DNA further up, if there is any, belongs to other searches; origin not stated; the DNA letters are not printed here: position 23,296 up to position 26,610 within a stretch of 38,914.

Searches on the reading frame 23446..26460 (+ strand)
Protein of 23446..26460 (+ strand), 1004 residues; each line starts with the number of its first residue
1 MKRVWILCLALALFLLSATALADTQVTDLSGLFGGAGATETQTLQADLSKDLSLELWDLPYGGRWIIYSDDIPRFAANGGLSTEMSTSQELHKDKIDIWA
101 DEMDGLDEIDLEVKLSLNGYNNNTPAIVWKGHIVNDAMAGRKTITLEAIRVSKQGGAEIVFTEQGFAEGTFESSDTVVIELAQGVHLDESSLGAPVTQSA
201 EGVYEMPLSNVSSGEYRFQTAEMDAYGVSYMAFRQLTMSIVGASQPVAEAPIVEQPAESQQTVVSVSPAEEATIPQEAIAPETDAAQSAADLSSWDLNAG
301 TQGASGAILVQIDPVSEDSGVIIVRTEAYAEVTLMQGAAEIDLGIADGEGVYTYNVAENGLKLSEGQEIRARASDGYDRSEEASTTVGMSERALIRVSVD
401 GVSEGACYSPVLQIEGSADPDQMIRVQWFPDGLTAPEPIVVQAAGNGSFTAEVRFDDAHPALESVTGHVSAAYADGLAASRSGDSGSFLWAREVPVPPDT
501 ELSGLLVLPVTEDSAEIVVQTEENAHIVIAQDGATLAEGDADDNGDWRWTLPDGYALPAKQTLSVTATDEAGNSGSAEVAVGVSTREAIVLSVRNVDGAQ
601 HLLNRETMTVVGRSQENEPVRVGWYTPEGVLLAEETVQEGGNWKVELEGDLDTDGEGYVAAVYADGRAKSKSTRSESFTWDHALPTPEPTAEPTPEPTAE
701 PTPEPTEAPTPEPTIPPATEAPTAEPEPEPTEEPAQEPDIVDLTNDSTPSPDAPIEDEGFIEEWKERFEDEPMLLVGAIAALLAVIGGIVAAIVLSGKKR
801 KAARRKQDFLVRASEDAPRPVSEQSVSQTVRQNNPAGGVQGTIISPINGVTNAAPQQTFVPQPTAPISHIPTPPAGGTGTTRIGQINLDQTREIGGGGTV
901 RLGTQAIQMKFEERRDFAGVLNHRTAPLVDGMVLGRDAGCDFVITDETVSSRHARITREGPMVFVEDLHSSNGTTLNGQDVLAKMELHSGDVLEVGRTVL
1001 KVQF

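Call 6: search_protein_families(library=pfam, proteins=[window:23446-26460:+], max_evalue=0.01)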
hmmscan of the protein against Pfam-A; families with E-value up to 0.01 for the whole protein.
window:23446-26460:+ (1004 aa): 5 families
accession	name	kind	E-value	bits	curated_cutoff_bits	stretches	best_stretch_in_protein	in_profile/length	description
PF00498.31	FHA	-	1.4e-18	67.5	20.7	1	933-996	2-67/67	FHA domain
PF16697.10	Yop-YscD_cpl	-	8.2e-14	52.1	33.2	1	932-1002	19-90/94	Inner membrane component of T3SS, cytoplasmic domain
PF17936.7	Big_6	-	2.6e-12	47.3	27.6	1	508-577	8-76/83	Bacterial Ig domain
PF19077.6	Big_13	-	6.6e-05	23.8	27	0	522-581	36-98/102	Bacterial Ig-like domain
PF05887.16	Trypan_PARP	-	0.00038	20.9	100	1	664-742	38-115/134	Procyclic acidic repetitive protein (PARP)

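Call 65: search_protein_families(library=ncbifam, proteins=[window:23446-26460:+], max_evalue=0.001)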
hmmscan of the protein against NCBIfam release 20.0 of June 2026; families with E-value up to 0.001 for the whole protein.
window:23446-26460:+ (1004 aa): 6 families
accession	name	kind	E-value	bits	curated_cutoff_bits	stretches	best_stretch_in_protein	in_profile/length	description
NF049868.1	FhaB_Rv0019c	equivalog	3e-18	66.3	125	1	919-1001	74-157/158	FHA domain-containing protein FhaB/FipA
NF040520.1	Ig_like_BLP2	equivalog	1e-12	47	750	1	510-676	177-330/730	Ig-like repeat protein Blp2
NF052573.1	HisKinEspAMyxo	equivalog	1.1e-10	40.2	1400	1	932-1000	48-117/755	serine histidine kinase EspA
TIGR03354.1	VI_FHA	hypoth_equivalog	9.5e-10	38.8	120.25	1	930-1004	24-103/420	type VI secretion system-associated FHA domain protein TagH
NF033510.3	Ca_tandemer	repeat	3e-06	27.5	50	1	521-574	40-95/96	Ca2+-stabilized repeat-containing adhesin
NF041660.2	oxygluDhInhib_OdhI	equivalog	3.3e-06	27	200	1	933-998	59-123/130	oxoglutarate dehydrogenase inhibitor Odhl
